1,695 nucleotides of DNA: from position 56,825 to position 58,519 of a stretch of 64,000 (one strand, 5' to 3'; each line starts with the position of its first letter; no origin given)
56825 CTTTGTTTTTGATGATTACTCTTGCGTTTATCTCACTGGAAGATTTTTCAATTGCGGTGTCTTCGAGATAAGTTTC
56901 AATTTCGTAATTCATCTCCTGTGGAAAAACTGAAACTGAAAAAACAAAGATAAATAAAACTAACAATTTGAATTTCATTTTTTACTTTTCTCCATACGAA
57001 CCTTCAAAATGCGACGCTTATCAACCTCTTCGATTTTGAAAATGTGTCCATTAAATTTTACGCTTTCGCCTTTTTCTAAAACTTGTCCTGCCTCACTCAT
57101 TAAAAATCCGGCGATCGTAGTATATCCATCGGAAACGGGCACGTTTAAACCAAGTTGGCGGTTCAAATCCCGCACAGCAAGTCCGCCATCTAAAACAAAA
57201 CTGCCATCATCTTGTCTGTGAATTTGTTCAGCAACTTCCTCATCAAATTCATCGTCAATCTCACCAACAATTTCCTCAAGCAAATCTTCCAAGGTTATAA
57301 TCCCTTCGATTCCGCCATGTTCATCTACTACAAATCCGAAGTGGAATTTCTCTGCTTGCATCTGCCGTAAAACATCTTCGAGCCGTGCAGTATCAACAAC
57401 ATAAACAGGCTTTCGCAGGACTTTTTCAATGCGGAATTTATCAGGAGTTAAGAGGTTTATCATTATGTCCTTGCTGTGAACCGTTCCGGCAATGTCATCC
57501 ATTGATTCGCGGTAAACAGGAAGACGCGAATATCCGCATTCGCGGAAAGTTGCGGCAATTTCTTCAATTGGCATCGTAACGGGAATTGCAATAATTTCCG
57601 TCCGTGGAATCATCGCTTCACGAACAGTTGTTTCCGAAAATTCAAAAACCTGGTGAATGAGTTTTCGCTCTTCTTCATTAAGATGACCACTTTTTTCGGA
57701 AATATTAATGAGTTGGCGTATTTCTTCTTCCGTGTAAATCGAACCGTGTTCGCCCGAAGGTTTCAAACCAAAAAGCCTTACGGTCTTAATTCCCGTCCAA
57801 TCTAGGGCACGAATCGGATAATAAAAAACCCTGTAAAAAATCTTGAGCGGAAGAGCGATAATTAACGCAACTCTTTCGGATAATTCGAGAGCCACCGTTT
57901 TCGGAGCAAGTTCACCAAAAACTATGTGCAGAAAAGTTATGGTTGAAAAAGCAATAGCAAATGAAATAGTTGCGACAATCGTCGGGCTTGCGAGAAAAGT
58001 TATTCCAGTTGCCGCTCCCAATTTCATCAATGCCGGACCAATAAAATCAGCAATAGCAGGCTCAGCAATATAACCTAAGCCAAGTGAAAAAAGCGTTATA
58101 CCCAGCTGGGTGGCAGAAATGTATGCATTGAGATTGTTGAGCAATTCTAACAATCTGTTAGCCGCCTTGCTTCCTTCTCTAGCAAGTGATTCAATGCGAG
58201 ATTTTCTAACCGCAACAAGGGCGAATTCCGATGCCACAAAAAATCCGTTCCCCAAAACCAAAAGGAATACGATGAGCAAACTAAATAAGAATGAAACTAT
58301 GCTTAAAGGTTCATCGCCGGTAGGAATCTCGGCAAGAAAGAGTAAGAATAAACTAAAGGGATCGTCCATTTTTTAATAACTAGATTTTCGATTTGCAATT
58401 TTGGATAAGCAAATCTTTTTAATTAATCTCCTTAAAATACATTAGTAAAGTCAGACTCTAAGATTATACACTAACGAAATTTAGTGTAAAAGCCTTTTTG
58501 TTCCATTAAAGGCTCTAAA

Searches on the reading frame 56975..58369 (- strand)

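Call 81: search_protein_families(library=pfam, proteins=[window:56975-58369:-], max_evalue=0.0001)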
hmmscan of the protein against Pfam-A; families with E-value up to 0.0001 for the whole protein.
window:56975-58369:- (464 aa): 3 families
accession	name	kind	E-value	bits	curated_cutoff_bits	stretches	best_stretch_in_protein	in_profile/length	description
PF01595.25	CNNM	-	1.1e-50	172.3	28.4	1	32-234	1-181/181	Cyclin M transmembrane N-terminal domain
PF03471.22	CorC_HlyC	-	9.2e-22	77.3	27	1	385-462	2-80/81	Transporter associated domain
PF00571.33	CBS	-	3.7e-18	66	24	2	319-368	7-56/57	CBS domain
